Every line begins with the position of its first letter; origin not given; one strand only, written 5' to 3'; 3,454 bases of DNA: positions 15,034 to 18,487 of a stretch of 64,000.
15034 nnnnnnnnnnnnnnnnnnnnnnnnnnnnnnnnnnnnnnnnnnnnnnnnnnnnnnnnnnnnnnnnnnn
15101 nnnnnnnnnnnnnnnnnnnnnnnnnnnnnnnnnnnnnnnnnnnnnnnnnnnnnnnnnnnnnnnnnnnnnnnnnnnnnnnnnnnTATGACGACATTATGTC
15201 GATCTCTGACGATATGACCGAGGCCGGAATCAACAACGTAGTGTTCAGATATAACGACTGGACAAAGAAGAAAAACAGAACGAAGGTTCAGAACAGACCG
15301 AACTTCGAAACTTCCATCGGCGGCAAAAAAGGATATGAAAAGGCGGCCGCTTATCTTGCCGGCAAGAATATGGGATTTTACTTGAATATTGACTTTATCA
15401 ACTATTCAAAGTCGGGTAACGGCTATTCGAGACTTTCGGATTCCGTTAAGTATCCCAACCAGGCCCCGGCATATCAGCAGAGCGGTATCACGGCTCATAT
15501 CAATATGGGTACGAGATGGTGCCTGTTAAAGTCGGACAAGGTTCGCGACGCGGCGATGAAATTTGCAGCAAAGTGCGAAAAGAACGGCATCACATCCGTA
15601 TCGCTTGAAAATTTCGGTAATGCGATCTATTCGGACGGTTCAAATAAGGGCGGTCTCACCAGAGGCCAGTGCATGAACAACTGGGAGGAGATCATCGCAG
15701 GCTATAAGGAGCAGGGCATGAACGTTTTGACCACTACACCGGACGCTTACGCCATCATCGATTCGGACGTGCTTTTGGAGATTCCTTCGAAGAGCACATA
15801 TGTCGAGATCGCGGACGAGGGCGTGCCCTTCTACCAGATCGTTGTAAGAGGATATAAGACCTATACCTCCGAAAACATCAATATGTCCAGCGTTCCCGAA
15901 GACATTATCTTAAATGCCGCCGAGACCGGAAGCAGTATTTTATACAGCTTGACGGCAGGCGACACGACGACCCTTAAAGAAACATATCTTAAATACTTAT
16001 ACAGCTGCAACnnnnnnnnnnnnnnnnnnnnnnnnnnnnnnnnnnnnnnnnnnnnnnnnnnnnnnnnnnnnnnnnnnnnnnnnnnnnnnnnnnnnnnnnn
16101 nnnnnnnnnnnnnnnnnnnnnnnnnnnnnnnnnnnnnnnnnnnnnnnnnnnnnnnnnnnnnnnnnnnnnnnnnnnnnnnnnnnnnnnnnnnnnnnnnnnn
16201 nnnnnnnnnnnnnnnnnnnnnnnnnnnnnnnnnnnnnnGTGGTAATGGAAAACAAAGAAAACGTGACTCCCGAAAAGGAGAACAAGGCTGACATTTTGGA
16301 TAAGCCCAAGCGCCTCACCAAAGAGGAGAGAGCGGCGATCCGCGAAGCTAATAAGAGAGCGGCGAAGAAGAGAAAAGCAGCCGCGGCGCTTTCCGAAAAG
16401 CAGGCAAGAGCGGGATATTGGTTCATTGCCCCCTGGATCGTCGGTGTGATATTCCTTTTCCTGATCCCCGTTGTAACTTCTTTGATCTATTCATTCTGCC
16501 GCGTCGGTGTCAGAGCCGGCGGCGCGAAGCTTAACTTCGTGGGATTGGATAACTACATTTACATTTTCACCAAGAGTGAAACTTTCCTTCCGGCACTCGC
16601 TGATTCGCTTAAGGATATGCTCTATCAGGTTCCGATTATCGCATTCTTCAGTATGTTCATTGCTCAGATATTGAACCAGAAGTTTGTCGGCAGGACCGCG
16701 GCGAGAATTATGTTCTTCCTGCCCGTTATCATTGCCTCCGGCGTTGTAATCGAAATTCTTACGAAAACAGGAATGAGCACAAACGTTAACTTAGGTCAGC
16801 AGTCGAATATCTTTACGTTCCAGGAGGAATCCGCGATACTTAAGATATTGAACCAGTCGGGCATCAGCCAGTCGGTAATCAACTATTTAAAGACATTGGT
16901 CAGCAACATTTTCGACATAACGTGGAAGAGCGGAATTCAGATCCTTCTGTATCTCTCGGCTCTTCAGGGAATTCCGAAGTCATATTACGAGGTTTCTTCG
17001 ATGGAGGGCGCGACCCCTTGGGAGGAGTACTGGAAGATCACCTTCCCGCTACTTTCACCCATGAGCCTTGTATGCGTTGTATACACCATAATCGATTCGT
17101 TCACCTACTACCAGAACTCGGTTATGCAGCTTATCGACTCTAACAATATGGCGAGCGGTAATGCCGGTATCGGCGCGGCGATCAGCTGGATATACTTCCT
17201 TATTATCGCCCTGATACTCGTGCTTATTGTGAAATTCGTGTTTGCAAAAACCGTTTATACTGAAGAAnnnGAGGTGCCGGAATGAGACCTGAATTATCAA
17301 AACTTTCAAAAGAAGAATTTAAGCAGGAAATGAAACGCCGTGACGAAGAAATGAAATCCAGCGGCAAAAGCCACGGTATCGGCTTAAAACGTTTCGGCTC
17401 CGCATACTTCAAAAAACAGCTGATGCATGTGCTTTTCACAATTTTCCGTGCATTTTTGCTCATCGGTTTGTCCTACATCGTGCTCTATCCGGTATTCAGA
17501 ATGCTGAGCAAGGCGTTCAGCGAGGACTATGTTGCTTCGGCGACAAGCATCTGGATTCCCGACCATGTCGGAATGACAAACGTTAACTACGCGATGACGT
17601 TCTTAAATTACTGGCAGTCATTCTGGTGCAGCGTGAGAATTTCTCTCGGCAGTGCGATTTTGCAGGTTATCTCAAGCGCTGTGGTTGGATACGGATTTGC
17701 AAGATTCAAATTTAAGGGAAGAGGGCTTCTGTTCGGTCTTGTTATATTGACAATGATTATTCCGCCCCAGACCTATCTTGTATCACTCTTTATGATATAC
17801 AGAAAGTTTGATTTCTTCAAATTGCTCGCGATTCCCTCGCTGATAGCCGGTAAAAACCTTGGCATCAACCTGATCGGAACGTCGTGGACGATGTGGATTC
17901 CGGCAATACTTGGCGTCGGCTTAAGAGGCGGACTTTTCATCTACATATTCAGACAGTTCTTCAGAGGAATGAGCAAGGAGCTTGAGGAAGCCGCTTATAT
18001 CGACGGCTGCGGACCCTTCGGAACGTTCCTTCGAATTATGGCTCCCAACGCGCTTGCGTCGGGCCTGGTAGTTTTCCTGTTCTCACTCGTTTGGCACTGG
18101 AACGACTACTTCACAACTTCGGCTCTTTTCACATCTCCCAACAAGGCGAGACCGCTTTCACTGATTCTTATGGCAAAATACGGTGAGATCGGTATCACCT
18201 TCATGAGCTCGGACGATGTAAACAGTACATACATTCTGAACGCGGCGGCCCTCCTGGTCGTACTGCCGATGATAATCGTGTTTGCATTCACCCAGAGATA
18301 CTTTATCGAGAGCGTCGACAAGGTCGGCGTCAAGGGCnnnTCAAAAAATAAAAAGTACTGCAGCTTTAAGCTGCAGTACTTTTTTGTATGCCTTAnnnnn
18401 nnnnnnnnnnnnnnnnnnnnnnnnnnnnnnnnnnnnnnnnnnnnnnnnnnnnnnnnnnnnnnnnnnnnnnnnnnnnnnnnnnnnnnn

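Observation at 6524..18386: Seven-gene, 12-kb operon coupling two ABC permease pairs to three giant extracytoplasmic proteins, with no ATPase gene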

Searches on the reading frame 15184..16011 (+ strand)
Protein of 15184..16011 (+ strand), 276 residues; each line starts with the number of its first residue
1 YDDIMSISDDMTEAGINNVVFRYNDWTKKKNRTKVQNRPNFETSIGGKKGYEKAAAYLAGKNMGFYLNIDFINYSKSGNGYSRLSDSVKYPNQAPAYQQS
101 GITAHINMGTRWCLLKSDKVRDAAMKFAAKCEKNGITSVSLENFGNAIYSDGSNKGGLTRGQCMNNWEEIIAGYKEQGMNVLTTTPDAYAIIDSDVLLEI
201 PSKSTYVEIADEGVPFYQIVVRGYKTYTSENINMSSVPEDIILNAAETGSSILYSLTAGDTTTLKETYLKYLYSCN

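Call 38: search_solved_structures(query=A2, max_evalue=10, show_alignments=4)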
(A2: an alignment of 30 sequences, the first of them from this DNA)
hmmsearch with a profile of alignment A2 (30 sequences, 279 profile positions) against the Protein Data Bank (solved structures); distinct sequences matched with E-value up to 10: 15.
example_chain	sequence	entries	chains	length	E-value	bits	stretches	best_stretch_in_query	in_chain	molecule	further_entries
6een_D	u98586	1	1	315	1.3e-06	31.3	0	2-25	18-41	Designer Pentatricopeptide Protein dPPR10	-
4wsl_A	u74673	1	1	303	4e-06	29.7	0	2-24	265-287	Pentatricopeptide repeat protein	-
5wzq_A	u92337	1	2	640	0.0061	19.2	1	4-70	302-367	Alpha-N-acetylgalactosaminidase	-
5wzn_A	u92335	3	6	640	0.0062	19.2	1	4-65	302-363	Alpha-N-acetylgalactosaminidase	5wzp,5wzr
4pjr_A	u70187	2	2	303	0.02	17.5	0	2-24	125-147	Pentatricopeptide repeat protein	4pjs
5m99_B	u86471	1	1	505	0.085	15.5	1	33-94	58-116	Alpha-amylase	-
5m99_A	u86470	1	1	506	0.085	15.5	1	33-94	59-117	Alpha-amylase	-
9fyz_A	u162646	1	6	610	0.092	15.4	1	29-84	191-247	Neopullulanase SusA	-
8dl1_A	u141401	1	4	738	0.19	14.3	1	6-81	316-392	Alpha amylase, catalytic domain protein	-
8dge_A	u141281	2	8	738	0.19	14.3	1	6-81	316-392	Alpha amylase, catalytic domain protein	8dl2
4ozs_A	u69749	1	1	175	0.27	13.9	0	2-25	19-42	Alpha solenoid protein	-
2wc7_A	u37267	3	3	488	0.56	12.8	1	32-76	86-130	ALPHA AMYLASE, CATALYTIC REGION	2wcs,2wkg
9dcq_A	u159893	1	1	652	0.59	12.7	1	28-77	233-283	Alpha amylase, catalytic domain protein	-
8or6_A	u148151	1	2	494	0.69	12.5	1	38-92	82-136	Alpha-amylase A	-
8orp_A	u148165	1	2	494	0.69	12.5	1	38-92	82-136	Alpha-amylase A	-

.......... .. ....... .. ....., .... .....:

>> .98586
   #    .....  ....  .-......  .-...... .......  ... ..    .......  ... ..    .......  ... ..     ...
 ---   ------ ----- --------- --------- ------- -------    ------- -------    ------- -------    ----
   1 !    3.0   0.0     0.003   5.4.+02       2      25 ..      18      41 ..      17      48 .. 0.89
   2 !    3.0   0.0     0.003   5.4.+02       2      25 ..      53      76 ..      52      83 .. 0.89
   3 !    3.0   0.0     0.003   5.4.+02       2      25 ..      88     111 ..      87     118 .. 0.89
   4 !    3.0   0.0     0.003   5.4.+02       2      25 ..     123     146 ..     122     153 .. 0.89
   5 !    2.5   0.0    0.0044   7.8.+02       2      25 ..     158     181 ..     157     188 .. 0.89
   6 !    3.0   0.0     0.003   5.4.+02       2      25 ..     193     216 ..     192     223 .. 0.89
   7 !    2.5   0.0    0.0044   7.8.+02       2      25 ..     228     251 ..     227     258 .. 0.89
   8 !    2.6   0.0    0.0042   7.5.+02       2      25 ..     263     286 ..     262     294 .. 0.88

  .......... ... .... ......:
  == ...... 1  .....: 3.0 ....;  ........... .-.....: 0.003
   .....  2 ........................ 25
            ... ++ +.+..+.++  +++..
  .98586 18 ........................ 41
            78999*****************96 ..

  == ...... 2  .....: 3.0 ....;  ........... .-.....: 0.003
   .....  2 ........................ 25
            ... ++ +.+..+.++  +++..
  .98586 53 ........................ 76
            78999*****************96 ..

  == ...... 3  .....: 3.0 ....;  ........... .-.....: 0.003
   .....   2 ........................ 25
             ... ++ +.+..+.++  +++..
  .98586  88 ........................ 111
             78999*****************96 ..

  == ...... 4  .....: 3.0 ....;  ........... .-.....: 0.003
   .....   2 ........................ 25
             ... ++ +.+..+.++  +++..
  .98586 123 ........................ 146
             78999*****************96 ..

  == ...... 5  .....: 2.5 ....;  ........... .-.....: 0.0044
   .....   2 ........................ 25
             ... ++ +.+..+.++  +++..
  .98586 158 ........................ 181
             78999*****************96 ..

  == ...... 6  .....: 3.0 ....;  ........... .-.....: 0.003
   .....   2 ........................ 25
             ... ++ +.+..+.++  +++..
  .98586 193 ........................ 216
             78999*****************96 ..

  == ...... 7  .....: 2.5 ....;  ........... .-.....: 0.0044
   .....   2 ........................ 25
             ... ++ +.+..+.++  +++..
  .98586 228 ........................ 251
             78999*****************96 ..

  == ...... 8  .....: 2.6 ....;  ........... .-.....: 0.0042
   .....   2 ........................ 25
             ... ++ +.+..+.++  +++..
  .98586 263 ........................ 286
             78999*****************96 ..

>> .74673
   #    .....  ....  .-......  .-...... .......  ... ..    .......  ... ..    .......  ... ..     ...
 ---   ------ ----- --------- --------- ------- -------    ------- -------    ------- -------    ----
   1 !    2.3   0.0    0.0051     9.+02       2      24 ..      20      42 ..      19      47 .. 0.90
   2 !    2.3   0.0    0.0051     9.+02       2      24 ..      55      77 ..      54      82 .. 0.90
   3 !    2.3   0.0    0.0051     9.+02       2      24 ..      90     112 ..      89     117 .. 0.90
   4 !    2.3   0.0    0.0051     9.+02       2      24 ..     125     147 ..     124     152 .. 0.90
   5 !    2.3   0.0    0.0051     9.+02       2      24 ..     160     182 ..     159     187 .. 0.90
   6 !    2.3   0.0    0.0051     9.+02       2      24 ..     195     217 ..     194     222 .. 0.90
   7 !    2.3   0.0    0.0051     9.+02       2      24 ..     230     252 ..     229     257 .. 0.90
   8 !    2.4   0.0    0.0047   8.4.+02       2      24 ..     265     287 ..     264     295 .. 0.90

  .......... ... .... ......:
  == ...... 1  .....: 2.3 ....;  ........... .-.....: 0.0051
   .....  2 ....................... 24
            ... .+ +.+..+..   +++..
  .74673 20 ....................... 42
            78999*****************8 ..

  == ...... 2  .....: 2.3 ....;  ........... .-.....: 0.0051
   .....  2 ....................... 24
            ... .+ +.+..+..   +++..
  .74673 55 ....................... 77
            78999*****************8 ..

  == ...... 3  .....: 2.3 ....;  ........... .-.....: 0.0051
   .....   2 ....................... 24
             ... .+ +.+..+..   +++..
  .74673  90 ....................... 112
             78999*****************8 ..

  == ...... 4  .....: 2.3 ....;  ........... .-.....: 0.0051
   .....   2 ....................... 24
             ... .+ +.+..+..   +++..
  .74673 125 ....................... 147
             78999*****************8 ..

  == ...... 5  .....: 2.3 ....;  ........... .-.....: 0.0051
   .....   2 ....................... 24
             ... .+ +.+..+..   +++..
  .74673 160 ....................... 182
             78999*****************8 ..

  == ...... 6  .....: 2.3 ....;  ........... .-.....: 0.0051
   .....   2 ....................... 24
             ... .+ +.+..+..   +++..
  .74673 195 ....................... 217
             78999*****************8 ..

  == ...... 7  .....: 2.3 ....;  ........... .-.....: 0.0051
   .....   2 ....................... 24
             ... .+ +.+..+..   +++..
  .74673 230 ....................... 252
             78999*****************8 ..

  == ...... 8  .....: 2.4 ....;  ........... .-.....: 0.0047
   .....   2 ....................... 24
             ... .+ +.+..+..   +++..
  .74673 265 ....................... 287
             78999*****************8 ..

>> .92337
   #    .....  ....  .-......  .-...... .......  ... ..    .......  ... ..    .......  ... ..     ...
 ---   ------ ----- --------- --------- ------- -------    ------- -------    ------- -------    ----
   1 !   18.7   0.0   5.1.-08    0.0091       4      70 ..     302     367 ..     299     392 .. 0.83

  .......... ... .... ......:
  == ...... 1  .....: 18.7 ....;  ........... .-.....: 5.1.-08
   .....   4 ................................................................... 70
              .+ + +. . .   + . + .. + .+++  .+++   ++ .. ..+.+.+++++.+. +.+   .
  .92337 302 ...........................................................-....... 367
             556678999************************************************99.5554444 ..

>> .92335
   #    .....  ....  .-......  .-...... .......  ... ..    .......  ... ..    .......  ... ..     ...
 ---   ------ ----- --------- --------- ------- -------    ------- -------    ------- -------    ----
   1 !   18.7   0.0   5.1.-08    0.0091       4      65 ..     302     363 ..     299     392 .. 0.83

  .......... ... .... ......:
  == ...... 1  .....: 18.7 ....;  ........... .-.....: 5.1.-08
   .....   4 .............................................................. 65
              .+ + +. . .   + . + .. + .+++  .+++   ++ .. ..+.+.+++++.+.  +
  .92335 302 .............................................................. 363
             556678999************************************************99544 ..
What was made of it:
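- Tried and rejected: A profile of the barrel region alone, searched against PDB, aligned only beta1-beta2 to NagBb (call 38).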

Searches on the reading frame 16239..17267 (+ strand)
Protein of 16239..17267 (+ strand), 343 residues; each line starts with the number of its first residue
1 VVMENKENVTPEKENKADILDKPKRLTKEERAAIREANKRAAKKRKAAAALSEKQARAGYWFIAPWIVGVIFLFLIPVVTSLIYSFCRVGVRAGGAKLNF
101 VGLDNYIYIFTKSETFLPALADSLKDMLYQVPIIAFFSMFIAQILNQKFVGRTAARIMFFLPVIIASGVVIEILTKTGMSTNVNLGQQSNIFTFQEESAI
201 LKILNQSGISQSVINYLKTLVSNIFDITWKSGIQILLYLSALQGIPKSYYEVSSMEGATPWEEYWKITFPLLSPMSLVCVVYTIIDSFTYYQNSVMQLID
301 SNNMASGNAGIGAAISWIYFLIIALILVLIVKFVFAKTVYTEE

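Call 5: search_protein_families(library=pfam, proteins=[window:16239-17267:+], max_evalue=0.01)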
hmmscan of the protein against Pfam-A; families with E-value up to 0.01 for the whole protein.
window:16239-17267:+ (343 aa): 1 family
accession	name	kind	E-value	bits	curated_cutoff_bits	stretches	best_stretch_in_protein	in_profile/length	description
PF00528.27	BPD_transp_1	-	5.2e-05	23.5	26.4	1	232-337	66-172/184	Binding-protein-dependent transport system inner membrane component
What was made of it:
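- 16245..17270 (+): Permease F2, MalF/UgpA type, 341 aa, 23% identical to F1. BPD_transp_1 at 23.5 bits, below Pfam's 26.4-bit cut-off (call 5).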

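Call 6: search_protein_families(library=ncbifam, proteins=[window:16239-17267:+], max_evalue=0.01)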
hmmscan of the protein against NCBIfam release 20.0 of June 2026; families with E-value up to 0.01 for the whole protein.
window:16239-17267:+ (343 aa): 4 families
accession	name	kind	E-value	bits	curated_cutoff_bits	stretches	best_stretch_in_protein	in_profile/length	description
NF007852.0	PRK10561.1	equivalog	1.4e-11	44.8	335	1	59-289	14-228/295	sn-glycerol-3-phosphate ABC transporter permease UgpA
NF008232.0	PRK10999.1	equivalog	1.8e-06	27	392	1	101-294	265-446/520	maltose ABC transporter permease MalF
NF040932.1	ABC_arch_GlcU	equivalog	1.9e-05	24.4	340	1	235-291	149-205/272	glucose ABC transporter permease GlcU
TIGR01581.1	Mo_ABC_porter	hypoth_equivalog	0.00082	18.9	210.3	1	231-285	115-169/225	ABC transporter permease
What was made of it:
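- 16245..17270 (+): UgpA/MalF matches (call 6).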

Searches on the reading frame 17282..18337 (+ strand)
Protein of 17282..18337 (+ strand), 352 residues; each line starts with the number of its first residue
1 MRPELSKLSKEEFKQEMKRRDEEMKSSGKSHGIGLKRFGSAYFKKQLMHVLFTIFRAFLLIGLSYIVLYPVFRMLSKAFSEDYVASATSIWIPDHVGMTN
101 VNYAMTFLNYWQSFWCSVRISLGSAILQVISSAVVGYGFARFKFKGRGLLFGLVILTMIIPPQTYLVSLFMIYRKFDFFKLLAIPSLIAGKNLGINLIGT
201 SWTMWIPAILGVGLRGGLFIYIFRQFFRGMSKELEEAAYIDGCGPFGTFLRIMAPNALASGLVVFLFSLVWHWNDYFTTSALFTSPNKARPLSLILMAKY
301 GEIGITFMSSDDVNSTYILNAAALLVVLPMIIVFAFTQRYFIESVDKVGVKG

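Call 5: search_protein_families(library=pfam, proteins=[window:17282-18337:+], max_evalue=0.01)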
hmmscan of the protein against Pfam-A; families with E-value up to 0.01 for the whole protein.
window:17282-18337:+ (352 aa): 1 family
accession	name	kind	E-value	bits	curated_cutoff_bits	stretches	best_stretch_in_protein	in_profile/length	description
PF00528.27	BPD_transp_1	-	2.3e-16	60.5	26.4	1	134-343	3-180/184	Binding-protein-dependent transport system inner membrane component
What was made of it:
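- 17282..18340 (+): Permease G2, MalG type, 352 aa, 26% identical to G1. BPD_transp_1, E=2e-16 (call 5).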

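Call 6: search_protein_families(library=ncbifam, proteins=[window:17282-18337:+], max_evalue=0.01)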
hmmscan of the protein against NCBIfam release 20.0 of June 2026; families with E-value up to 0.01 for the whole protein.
window:17282-18337:+ (352 aa): 9 families
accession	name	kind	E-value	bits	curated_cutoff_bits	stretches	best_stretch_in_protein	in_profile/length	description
NF008231.0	PRK10998.1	equivalog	1.3e-16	61.1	261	1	112-352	83-296/296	maltose ABC transporter permease MalG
NF040932.1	ABC_arch_GlcU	equivalog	4e-13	49.6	340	1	59-349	8-268/272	glucose ABC transporter permease GlcU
NF008210.0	PRK10973.1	equivalog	7.2e-12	45.6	297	1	220-344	159-275/281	sn-glycerol-3-phosphate ABC transporter permease UgpE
TIGR01581.1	Mo_ABC_porter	hypoth_equivalog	4.3e-09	36.2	210.3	1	100-259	9-158/225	ABC transporter permease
NF040839.1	tungstate_WtpB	equivalog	8.2e-06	25.6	340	1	104-261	36-182/251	tungstate ABC transporter permease WtpB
NF006939.0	PRK09421.1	equivalog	8.8e-06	25.3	262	1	110-262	8-151/230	molybdate ABC transporter permease subunit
TIGR02141.1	modB_ABC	equivalog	1.3e-05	24.9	182.6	1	115-260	1-136/208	molybdate ABC transporter permease subunit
TIGR02139.1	permease_CysT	equivalog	0.00061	19.4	246.1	1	110-276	48-204/265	sulfate ABC transporter permease subunit CysT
TIGR00969.1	3a0106s02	subfamily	0.003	17.1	240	1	96-258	45-197/272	sulfate ABC transporter permease subunit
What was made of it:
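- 17282..18340 (+): MalG/GlcU/UgpE matches (call 6).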
